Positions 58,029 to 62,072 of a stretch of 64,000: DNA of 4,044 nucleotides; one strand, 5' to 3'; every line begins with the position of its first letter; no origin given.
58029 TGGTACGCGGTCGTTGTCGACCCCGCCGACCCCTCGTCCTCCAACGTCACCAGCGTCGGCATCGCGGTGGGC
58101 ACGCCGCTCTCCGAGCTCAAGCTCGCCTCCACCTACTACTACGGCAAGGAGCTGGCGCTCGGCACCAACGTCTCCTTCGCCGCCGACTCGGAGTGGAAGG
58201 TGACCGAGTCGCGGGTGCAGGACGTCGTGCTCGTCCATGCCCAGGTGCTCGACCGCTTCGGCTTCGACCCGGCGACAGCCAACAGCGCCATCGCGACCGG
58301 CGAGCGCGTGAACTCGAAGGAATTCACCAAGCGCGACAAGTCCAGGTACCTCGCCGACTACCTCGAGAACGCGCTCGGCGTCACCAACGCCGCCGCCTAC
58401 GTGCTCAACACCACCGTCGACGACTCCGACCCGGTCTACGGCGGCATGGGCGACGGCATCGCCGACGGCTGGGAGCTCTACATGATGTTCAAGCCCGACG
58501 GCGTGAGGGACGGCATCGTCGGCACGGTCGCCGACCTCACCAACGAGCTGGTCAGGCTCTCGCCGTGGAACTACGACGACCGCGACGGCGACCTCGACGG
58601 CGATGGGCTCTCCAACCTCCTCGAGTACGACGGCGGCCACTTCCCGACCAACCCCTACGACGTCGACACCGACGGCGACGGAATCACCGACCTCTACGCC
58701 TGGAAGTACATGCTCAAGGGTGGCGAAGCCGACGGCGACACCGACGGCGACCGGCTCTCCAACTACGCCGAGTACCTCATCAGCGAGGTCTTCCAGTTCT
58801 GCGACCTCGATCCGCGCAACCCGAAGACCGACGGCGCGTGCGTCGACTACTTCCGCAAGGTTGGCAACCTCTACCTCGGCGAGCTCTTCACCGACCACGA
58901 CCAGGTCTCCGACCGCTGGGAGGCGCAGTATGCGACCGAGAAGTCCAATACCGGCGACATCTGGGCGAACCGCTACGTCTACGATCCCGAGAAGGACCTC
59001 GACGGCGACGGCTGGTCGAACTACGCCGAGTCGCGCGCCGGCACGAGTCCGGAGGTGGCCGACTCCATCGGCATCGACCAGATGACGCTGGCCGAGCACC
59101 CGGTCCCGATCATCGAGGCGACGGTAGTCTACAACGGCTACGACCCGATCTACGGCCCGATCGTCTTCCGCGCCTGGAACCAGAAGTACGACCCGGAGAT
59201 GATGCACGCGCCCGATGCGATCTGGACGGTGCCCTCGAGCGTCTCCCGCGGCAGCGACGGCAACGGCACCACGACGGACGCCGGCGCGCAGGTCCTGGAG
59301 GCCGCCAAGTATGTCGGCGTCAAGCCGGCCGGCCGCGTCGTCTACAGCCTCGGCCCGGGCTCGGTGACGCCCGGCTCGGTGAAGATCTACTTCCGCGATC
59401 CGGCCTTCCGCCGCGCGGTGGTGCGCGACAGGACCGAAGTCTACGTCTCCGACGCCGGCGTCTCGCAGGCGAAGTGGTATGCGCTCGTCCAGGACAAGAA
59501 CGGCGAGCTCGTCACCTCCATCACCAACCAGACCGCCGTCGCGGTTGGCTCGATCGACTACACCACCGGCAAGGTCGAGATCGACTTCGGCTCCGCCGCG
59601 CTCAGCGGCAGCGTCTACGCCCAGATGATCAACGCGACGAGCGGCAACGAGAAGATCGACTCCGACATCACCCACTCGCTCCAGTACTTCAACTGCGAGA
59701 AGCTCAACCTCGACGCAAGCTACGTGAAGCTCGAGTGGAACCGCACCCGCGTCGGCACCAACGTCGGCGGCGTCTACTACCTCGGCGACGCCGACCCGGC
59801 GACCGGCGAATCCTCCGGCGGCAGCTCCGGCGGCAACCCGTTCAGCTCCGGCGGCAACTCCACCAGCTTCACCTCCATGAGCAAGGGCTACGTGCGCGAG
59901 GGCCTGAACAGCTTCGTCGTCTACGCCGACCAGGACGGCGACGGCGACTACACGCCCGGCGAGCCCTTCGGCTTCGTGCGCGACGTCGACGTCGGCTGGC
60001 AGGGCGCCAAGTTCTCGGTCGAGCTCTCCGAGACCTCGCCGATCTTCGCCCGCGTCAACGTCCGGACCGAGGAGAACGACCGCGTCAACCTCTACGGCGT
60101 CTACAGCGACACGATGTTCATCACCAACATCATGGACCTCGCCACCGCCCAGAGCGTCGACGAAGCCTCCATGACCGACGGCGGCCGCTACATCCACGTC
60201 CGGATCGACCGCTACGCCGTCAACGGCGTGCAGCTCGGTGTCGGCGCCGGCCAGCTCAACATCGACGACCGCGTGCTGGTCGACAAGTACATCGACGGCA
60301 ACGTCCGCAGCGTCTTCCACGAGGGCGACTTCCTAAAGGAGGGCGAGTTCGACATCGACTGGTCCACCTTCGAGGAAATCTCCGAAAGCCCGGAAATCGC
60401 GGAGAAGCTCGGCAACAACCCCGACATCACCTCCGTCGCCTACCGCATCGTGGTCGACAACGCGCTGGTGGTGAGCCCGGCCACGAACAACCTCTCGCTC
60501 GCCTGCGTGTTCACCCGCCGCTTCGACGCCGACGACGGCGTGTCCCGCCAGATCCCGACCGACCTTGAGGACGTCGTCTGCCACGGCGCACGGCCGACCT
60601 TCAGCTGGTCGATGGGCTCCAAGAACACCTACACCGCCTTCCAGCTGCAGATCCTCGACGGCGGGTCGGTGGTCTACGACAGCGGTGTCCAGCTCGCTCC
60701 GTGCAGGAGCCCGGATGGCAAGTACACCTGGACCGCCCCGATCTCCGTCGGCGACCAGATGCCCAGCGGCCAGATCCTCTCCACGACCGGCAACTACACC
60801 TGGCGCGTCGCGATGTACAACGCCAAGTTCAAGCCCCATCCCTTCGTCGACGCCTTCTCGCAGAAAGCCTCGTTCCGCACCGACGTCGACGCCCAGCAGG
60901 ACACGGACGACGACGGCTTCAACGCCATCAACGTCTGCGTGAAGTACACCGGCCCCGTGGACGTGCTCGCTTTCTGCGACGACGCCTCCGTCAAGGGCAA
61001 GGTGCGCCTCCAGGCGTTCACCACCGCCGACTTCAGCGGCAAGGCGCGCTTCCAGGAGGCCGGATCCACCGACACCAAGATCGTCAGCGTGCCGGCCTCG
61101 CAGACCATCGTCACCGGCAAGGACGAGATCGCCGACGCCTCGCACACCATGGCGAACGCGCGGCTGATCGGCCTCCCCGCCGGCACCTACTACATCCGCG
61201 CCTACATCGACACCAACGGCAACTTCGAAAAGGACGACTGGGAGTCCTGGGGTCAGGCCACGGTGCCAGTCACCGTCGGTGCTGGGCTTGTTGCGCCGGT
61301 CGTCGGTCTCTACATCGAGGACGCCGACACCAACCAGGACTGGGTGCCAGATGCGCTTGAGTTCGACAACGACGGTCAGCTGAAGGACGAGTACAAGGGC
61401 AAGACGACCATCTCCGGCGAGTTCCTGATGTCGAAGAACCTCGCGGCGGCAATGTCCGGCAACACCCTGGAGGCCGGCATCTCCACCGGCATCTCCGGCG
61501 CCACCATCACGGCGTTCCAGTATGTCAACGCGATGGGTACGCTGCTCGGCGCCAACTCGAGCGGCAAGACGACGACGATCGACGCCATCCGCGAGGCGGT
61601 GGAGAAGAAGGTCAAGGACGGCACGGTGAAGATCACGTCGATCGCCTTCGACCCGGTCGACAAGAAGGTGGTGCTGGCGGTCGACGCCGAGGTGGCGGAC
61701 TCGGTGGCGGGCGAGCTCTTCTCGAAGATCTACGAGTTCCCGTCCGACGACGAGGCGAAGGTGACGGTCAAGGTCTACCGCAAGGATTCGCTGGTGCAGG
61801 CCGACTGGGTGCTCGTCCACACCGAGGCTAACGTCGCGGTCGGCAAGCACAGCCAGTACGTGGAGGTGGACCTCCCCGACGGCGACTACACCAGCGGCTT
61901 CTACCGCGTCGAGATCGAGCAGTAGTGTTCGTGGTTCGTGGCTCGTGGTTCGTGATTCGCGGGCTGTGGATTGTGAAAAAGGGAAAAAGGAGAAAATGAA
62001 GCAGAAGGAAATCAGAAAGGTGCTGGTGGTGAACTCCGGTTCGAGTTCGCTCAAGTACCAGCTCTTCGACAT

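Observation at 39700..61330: Seven ~1,000-aa super-repeats of two alternating architectures (A-B-A-A-B-B-A) make up two thirds of the giant protein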

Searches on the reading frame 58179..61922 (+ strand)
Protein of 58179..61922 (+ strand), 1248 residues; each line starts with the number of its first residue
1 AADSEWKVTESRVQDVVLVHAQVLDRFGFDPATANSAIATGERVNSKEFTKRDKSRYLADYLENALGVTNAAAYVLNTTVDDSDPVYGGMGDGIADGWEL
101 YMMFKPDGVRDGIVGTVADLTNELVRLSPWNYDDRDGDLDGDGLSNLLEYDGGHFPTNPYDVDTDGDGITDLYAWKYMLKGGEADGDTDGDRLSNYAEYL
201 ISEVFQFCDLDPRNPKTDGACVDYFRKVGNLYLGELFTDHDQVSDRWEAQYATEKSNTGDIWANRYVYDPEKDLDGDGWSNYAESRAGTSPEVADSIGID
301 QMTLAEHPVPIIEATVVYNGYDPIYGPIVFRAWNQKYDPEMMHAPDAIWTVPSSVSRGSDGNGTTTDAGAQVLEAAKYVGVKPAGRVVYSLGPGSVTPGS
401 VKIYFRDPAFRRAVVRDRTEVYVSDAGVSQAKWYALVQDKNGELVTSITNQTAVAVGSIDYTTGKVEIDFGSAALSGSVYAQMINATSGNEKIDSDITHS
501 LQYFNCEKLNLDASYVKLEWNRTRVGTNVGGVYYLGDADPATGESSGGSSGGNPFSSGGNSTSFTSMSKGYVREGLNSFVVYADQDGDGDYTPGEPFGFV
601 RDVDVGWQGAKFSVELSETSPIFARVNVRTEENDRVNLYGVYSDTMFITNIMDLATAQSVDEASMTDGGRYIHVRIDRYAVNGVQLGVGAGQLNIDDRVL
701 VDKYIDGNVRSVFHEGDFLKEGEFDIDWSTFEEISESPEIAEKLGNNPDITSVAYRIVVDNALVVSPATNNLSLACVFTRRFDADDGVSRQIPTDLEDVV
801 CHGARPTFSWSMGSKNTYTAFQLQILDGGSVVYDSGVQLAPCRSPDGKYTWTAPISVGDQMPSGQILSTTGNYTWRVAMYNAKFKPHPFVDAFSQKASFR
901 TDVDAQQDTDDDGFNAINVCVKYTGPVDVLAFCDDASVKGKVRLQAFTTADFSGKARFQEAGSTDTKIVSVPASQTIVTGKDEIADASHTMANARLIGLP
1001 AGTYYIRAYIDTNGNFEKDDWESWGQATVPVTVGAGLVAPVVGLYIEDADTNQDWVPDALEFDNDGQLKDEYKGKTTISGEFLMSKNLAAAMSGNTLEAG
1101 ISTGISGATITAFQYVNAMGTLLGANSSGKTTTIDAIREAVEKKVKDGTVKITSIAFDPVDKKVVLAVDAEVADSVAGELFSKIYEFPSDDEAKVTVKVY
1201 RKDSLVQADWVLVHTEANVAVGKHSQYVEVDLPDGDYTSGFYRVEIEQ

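Call 10: search_protein_families(library=pfam, proteins=[window:58179-61922:+], max_evalue=0.01)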
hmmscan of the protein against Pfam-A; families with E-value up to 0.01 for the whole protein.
window:58179-61922:+ (1248 aa): 1 family
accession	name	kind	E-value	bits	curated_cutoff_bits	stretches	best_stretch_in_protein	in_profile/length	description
PF09912.14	DUF2141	-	0.0091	16.4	24.4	0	984-1018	36-70/112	Uncharacterized protein conserved in bacteria (DUF2141)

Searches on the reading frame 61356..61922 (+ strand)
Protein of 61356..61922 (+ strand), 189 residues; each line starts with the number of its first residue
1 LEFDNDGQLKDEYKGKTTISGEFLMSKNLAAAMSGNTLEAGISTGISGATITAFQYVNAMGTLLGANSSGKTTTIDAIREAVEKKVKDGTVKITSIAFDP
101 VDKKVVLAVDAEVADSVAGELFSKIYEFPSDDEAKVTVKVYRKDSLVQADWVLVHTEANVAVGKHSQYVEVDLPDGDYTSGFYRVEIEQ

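Call 69: search_protein_families(library=ncbifam, proteins=[window:61356-61922:+], max_evalue=0.01)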
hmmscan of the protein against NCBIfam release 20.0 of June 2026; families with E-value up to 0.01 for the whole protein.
window:61356-61922:+ (189 aa): 0 families

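Call 75: search_solved_structures(query=A7, max_evalue=10)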
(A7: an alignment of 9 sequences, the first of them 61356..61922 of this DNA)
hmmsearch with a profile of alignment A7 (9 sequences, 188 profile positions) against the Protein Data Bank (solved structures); distinct sequences matched with E-value up to 10: 1.
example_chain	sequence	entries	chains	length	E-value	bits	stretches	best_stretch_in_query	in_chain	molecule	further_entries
7ar9_f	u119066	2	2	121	0.24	14.5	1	8-72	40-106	MNLL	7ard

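Call 76: search_protein_families(library=pfam, alignment_id=A7, max_evalue=0.1)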
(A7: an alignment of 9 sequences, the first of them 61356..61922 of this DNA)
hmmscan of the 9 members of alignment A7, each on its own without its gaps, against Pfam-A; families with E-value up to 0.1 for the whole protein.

A. member 1, window:61356-61922:+ (189 aa): 6 families
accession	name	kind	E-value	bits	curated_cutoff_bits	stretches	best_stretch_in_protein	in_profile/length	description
PF13555.12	AAA_29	-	0.0033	17.6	27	1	60-79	24-43/61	P-loop containing region of AAA domain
PF13304.12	AAA_21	-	0.009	16.5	27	1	63-79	4-20/304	AAA domain, putative AbiEii toxin, Type IV TA system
PF21869.3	Dit-like_CBM2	-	0.011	15.5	27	1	24-153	58-176/228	Distal tail component, second carbohydrate binding domain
PF00005.33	ABC_tran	-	0.042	14.9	25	1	62-100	15-51/137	ABC transporter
PF13476.12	AAA_23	-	0.062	14.4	27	1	64-89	25-50/201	AAA domain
PF03012.19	PP_M1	-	0.08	12.9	24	0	83-131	174-218/296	Phosphoprotein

B. families by the number of members that match (of 9 scanned): 10 families
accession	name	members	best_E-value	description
PF18884.5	TSP3_bac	1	0.00041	Bacterial TSP3 repeat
PF13555.12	AAA_29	1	0.0033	P-loop containing region of AAA domain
PF13304.12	AAA_21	1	0.009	AAA domain, putative AbiEii toxin, Type IV TA system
PF21869.3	Dit-like_CBM2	1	0.011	Distal tail component, second carbohydrate binding domain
PF00005.33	ABC_tran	1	0.042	ABC transporter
PF12617.14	LdpA_C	1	0.058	Light dependent period A C-terminal domain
PF01975.23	SurE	1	0.061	Survival protein SurE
PF13476.12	AAA_23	1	0.062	AAA domain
PF21819.3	DUF6885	1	0.076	Family of unknown function (DUF6885)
PF03012.19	PP_M1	1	0.08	Phosphoprotein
